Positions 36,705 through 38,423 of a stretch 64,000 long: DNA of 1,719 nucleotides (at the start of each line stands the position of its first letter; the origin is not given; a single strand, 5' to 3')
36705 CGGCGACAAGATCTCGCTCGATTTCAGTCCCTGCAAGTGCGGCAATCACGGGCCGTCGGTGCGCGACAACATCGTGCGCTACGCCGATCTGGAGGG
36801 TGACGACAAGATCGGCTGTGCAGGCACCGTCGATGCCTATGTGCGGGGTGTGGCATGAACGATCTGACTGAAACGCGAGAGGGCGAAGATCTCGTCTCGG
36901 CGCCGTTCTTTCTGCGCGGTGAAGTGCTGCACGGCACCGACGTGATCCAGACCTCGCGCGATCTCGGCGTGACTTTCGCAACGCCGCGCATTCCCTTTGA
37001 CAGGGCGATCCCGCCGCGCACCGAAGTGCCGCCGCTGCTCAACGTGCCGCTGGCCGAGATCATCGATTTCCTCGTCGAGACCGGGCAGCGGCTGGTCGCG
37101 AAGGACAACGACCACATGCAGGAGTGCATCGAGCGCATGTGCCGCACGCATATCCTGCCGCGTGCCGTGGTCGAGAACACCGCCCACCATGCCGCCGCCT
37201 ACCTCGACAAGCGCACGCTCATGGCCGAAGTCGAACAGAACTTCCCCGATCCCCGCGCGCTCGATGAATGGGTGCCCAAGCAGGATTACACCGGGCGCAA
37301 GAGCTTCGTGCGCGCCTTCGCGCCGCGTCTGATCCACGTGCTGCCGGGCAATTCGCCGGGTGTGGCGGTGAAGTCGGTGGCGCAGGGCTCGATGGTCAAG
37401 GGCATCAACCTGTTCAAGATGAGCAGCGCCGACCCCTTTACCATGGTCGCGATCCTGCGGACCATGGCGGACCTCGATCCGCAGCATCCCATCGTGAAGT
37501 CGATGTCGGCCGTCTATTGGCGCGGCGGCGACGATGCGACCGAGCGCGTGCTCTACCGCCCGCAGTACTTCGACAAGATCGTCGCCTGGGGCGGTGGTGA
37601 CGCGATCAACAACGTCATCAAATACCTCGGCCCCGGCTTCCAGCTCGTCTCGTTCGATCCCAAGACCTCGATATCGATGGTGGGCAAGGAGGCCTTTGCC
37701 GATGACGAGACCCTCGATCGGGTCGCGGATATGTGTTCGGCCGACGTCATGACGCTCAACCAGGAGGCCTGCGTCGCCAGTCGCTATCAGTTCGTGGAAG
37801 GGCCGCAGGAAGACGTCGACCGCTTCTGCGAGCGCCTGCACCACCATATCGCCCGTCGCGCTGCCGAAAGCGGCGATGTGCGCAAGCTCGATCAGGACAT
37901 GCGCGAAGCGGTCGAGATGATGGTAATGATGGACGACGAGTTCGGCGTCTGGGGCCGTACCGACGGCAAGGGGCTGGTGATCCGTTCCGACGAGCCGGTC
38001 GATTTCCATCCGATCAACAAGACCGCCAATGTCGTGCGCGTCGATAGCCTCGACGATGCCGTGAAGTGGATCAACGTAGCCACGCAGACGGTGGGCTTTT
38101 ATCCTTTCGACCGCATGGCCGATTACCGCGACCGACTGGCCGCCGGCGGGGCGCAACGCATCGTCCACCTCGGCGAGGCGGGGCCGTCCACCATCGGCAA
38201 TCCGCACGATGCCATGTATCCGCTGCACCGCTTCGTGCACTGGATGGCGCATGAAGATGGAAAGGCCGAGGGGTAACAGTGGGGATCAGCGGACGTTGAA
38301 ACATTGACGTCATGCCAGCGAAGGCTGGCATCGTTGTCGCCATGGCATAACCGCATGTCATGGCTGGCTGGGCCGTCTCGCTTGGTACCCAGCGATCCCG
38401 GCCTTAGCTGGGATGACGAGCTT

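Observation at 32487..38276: Orphan LuxE/LuxC-type fatty-acid reductase pair wired divergently to a TetR-MFS-SDR operon, with no luciferase genes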

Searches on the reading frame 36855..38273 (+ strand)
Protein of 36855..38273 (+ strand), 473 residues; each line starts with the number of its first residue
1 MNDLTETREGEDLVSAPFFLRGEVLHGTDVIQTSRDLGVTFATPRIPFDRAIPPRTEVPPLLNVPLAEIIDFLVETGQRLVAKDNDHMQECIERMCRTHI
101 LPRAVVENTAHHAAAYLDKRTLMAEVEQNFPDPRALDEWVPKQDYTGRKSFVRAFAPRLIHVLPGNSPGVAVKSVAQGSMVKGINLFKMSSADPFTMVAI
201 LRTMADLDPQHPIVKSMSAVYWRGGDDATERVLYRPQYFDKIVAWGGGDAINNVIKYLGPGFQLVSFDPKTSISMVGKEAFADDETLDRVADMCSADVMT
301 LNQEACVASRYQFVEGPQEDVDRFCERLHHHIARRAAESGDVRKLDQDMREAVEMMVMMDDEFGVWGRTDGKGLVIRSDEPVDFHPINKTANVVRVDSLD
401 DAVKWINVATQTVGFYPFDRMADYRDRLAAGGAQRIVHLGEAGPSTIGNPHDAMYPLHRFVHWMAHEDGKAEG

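Call 3: search_protein_families(library=pfam, proteins=[window:36855-38273:+], max_evalue=0.01)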
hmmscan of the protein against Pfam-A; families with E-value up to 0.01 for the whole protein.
window:36855-38273:+ (473 aa): 1 family
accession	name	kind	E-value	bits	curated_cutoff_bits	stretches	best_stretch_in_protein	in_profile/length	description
PF05893.19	LuxC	-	3.8e-53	181.2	21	1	63-463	3-401/401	Acyl-CoA reductase (LuxC)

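Call 4: search_protein_families(library=ncbifam, proteins=[window:36855-38273:+], max_evalue=0.01)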
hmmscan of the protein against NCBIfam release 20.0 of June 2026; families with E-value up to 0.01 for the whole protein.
window:36855-38273:+ (473 aa): 1 family
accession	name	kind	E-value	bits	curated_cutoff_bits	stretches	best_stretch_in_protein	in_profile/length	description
NF052251.1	LCFA_red_LuxC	equivalog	8.1e-53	179.6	750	1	63-468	52-449/478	long-chain-fatty-acyl-CoA reductase LuxC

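Call 7: search_solved_structures(query=window:36855-38273:+, max_evalue=1)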
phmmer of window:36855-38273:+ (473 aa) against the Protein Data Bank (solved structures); distinct sequences matched with E-value up to 1: 8.
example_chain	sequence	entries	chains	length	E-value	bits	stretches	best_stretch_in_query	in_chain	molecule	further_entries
7xc6_A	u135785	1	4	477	2e-36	128.8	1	63-467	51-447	Long-chain acyl-protein thioester reductase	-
5tu7_A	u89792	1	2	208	0.0053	18.7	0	397-451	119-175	Accumulation-associated protein Aap G511-spacer-G513 (consensus G5-spacer-consensus G5)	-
4fun_A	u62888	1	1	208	0.0055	18.6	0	397-451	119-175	Accumulation associated protein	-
4fuo_A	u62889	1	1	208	0.0059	18.5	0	397-451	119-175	Accumulation associated protein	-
4fum_A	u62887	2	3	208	0.018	16.9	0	397-451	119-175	Accumulation associated protein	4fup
5tu9_A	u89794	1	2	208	0.1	14.4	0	397-451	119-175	Accumulation associated protein Aap G58-spacer-G513 (variant G5-spacer-consensus G5)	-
3pgy_A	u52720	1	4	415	0.26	13.1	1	259-359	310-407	Serine hydroxymethyltransferase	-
2y6p_A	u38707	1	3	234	0.3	12.9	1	60-104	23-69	3-DEOXY-MANNO-OCTULOSONATE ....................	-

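Call 27: search_solved_structures(query=window:36855-38273:+, max_evalue=1e-10, show_alignments=1)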
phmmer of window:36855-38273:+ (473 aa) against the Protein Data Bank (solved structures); distinct sequences matched with E-value up to 1e-10: 1.
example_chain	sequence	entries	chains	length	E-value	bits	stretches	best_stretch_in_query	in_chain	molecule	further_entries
7xc6_A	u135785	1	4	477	2e-36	128.8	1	63-467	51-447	Long-chain acyl-protein thioester reductase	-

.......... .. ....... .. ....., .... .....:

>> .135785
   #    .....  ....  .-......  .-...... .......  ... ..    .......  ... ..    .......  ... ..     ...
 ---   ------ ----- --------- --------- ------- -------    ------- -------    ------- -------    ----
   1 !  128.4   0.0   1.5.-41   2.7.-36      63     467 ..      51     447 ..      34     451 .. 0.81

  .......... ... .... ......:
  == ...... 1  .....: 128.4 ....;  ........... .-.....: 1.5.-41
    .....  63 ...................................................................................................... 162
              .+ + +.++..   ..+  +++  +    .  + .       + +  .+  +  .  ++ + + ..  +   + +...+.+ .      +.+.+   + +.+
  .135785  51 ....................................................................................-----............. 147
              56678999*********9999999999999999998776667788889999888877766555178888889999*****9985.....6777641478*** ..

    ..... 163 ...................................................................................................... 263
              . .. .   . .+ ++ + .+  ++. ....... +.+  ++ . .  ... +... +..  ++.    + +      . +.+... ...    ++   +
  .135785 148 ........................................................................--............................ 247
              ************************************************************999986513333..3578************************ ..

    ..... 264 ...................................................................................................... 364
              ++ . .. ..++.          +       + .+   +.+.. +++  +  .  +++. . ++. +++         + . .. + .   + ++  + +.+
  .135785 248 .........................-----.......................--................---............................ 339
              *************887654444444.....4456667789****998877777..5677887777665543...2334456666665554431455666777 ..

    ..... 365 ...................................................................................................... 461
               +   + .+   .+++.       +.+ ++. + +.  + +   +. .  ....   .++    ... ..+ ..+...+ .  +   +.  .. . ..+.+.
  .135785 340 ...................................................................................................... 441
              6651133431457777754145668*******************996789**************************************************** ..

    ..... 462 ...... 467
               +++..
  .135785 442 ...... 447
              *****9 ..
